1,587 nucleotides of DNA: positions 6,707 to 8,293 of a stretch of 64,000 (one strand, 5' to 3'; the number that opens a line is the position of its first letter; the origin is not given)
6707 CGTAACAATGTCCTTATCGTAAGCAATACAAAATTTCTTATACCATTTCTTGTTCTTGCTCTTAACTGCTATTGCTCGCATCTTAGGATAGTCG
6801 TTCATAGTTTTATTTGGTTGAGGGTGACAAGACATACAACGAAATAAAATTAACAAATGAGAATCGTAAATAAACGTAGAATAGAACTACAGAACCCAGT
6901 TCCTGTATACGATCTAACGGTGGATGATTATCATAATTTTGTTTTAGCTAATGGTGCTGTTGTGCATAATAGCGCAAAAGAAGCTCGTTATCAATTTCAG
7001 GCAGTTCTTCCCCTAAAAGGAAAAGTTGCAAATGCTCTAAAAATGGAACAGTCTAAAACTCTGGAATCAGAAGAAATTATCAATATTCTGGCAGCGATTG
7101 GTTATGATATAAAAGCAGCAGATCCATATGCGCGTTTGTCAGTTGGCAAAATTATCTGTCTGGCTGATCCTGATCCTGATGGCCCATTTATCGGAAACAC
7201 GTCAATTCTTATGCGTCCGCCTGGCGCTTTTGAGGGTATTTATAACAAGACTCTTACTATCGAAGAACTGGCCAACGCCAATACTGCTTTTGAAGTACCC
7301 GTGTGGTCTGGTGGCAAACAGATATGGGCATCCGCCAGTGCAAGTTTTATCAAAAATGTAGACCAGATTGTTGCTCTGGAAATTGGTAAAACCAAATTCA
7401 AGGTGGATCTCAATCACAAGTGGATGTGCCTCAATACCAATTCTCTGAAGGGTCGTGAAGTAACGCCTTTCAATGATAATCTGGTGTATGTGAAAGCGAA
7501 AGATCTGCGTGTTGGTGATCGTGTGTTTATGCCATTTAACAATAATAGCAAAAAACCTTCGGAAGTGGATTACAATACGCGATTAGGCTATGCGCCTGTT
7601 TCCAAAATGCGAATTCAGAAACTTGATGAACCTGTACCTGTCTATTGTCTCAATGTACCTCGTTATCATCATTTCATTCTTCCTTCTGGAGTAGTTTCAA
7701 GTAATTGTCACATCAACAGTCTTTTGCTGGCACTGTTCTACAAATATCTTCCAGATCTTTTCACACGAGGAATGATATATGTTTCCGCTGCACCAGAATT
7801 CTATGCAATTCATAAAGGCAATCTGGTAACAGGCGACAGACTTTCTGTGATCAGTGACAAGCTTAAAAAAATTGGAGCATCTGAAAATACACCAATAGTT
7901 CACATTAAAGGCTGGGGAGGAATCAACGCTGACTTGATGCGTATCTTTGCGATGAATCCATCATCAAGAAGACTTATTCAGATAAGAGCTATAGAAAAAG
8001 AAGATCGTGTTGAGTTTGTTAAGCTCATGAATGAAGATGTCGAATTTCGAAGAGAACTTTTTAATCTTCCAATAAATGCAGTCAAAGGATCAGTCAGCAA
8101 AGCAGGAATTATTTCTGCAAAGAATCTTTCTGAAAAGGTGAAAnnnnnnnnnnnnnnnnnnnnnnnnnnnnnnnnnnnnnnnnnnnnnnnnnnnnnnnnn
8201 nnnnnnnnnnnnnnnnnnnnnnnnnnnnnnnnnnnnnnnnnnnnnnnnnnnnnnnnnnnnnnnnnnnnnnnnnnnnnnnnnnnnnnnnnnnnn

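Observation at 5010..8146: T4-type topoisomerase II large-subunit gene is split in two by a naturally split (trans-splicing) intein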

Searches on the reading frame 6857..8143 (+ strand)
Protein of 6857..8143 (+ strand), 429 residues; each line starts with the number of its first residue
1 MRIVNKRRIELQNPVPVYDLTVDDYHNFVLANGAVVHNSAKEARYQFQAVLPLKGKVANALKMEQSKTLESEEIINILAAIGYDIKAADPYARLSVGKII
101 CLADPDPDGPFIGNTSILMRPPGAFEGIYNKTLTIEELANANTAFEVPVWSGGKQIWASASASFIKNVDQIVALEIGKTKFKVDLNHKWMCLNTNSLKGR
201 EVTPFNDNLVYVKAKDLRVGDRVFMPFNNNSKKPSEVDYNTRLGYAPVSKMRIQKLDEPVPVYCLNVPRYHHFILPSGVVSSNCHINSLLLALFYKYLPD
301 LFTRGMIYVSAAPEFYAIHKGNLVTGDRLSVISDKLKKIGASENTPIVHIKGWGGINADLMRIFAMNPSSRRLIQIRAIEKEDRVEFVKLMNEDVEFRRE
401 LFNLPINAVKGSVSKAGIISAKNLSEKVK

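Call 3: search_protein_families(library=pfam, proteins=[window:6857-8143:+], max_evalue=0.1)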
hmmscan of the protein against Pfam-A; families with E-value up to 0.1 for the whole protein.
window:6857-8143:+ (429 aa): 4 families
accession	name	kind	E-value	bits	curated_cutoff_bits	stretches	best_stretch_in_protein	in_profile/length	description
PF14890.11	Intein_splicing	-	7.9e-14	52.2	35.8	2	134-282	11-154/155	Intein splicing domain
PF07591.16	PT-HINT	-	4.4e-08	33.9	27.7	2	3-39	96-137/137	Pretoxin HINT domain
PF00986.26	DNA_gyraseB_C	-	7.8e-06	26.4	29.8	1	347-400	6-60/63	DNA gyrase B subunit, carboxyl terminus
PF01751.28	Toprim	-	0.0097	16.5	23.1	1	40-112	14-72/96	Toprim domain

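Call 10: find_encoding_contigs(protein=window:6857-8143:+, flank=4000, max_places=10)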
Protein window:6857-8143:+ (429 aa): 1 contig read that carries it; 1 place shown.
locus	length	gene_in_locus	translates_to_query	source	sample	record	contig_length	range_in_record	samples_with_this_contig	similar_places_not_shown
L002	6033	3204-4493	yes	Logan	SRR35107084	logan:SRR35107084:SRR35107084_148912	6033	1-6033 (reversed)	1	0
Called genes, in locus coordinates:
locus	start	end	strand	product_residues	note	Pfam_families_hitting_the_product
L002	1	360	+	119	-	?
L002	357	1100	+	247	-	-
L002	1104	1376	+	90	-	PF15919:HicB_lk_antitox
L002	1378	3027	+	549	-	PF00204:DNA_gyraseB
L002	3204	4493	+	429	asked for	PF07591:PT-HINT (faint), PF14890:Intein_splicing (weak), PF00986:DNA_gyraseB_C (weak)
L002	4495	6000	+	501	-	PF00521:DNA_topoisoIV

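Call 35: find_homologous_proteins(query=window:6857-8143:+, max_evalue=0.00001)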
Query window:6857-8143:+ (429 aa): 1374 proteins with E <= 0.00001 among 5854 candidates; the best 120 are listed.
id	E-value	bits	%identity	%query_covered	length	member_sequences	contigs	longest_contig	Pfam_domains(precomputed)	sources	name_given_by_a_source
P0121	4.3e-286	966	100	100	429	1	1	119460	PF07591.16,PF00986.27,PF14890.12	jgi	-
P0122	4.8e-154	531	57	95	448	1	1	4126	PF00986.27,PF14890.12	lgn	-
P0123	6.1e-154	531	59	95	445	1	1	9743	PF00986.27,PF14890.12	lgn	-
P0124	2.8e-148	512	58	90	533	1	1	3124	PF00986.27,PF01751.29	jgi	jgi:DNA gyrase subunit B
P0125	1.2e-146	507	55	95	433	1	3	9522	PF14890.12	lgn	-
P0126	1.3e-127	444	52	90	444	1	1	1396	PF01751.29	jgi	jgi:hypothetical protein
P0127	5.6e-96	340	57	62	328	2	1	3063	-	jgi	jgi:hypothetical protein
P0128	3.8e-90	321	66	50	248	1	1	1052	PF00986.27,PF14890.12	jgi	jgi:hypothetical protein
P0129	5.6e-82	294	41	93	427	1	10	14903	PF00986.27,PF14890.12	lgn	-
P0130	1.5e-80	289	57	54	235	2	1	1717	PF00986.27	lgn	-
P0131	2.5e-77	279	38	94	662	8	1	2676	PF14890.12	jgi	jgi:hypothetical protein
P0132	9.1e-77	277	41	94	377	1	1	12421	PF00986.27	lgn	-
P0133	1.4e-74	270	38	93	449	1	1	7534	PF00986.27,PF14890.12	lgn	-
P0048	2.0e-67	246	53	31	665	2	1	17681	PF00986.27,PF02518.32,PF01751.29,PF00204.32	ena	-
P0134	1.4e-65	240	38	94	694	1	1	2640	PF01751.29,PF00204.32,PF14890.12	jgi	jgi:DNA gyrase/topoisomerase IV subunit B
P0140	8.6e-60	221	36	94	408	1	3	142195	PF00986.27,PF14890.12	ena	-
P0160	2.0e-46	177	34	88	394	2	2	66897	PF00986.27,PF14890.12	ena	-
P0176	1.7e-37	147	32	95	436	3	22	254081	PF14890.12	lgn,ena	-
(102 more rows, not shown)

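Call 47: find_encoding_contigs(protein=P0176, flank=5000, max_places=3)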
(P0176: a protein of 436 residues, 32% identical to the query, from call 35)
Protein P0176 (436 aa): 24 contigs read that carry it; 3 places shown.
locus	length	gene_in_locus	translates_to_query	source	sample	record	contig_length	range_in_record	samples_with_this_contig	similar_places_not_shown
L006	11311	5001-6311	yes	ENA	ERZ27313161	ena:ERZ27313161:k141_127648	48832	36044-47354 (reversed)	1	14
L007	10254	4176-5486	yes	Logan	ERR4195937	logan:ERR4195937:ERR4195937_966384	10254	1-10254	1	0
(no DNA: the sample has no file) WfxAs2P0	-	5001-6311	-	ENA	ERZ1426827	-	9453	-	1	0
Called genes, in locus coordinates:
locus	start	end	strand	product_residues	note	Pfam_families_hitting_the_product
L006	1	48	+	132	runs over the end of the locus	-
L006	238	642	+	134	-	-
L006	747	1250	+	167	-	-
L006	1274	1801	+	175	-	-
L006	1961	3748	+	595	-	PF02518:HATPase_c, PF00204:DNA_gyraseB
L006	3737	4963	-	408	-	PF24308:DUF7487, PF08722:Tn7_TnsA-like_N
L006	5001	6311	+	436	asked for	PF14890:Intein_splicing (weak)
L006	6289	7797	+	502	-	PF00521:DNA_topoisoIV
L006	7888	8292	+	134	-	-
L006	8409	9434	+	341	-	-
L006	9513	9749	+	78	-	-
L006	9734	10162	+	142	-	-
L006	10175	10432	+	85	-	-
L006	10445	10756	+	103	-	-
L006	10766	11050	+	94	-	-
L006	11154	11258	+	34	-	-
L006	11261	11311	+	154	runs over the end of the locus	PF08719:NADAR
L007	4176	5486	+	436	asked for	PF14890:Intein_splicing (weak)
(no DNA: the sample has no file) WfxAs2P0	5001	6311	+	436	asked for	PF14890:Intein_splicing (weak)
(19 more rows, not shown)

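Call 48: find_encoding_contigs(protein=P0140, flank=5000, max_places=2)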
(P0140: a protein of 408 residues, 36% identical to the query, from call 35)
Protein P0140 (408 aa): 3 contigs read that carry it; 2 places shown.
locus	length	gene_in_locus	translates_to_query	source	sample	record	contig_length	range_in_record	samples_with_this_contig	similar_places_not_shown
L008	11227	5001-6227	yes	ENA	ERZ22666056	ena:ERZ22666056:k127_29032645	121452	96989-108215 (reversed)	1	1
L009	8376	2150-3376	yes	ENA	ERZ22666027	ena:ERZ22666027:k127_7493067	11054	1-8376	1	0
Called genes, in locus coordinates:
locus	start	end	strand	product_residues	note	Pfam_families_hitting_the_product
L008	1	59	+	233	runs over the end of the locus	-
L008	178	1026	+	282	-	-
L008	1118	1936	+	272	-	-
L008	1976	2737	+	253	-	-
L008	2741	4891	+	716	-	PF01079:Hint (faint), PF14890:Intein_splicing, PF00204:DNA_gyraseB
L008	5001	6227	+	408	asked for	PF14890:Intein_splicing (faint), PF00986:DNA_gyraseB_C (weak)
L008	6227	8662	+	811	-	PF00521:DNA_topoisoIV, PF14890:Intein_splicing, PF13392:HNH_3, PF00521:DNA_topoisoIV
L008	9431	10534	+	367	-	-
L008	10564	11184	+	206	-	-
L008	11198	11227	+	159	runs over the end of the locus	-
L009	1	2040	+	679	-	?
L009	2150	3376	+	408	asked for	PF14890:Intein_splicing (faint), PF00986:DNA_gyraseB_C (weak)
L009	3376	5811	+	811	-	PF00521:DNA_topoisoIV, PF14890:Intein_splicing, PF13392:HNH_3, PF00521:DNA_topoisoIV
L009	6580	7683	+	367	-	-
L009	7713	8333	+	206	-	-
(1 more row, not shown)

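Call 49: find_encoding_contigs(protein=P0160, flank=5000, max_places=2)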
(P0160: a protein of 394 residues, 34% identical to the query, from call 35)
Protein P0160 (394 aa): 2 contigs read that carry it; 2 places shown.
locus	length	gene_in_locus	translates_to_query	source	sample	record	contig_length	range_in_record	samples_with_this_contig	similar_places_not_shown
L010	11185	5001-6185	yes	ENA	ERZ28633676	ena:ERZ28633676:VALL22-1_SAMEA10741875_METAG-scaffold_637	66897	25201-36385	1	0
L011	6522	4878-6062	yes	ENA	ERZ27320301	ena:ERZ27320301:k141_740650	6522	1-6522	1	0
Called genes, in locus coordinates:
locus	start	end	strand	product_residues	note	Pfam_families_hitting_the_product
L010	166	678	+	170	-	-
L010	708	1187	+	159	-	-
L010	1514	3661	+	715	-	PF00204:DNA_gyraseB, PF14890:Intein_splicing (weak)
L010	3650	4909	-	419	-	PF24308:DUF7487, PF08722:Tn7_TnsA-like_N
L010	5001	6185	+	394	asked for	PF14890:Intein_splicing (weak), PF00986:DNA_gyraseB_C (weak)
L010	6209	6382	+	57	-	-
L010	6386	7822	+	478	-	PF00521:DNA_topoisoIV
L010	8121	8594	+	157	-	-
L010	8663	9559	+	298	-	-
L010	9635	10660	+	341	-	-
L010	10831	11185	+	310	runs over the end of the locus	-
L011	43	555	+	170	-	-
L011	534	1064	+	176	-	-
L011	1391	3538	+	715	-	PF00204:DNA_gyraseB, PF14890:Intein_splicing (weak)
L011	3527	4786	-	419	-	PF24308:DUF7487, PF08722:Tn7_TnsA-like_N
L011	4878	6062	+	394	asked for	PF14890:Intein_splicing (weak), PF00986:DNA_gyraseB_C (weak)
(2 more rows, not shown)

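Call 77: search_protein_families(library=phrogs, proteins=[L006:3740-4963:-, L010:3653-4909:-], max_evalue=0.01)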
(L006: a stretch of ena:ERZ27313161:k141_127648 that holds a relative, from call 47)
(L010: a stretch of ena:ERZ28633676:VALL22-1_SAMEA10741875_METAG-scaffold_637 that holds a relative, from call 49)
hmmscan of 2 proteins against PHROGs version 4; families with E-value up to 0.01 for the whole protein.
L006:3740-4963:- (408 aa): 4 families
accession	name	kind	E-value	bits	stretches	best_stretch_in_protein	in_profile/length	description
phrog_3339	-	DNA, RNA and nucleotide metabolism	2.5e-24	87.3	1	17-222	17-186/536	homing endonuclease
phrog_12131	-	DNA, RNA and nucleotide metabolism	2.8e-18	67.1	2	75-189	56-166/313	homing endonuclease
phrog_218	-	connector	2.1e-05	25.6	1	321-383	53-136/148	head closure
phrog_19546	-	unknown function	0.005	18.4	1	135-183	59-108/113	-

L010:3653-4909:- (419 aa): 3 families
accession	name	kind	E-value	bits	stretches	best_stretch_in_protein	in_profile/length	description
phrog_3339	-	DNA, RNA and nucleotide metabolism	1.8e-18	67.9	2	10-190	23-192/536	homing endonuclease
phrog_12131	-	DNA, RNA and nucleotide metabolism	2.2e-18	67.4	2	133-216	102-181/313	homing endonuclease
phrog_218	-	connector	1.2e-09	39.4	1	287-394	13-135/148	head closure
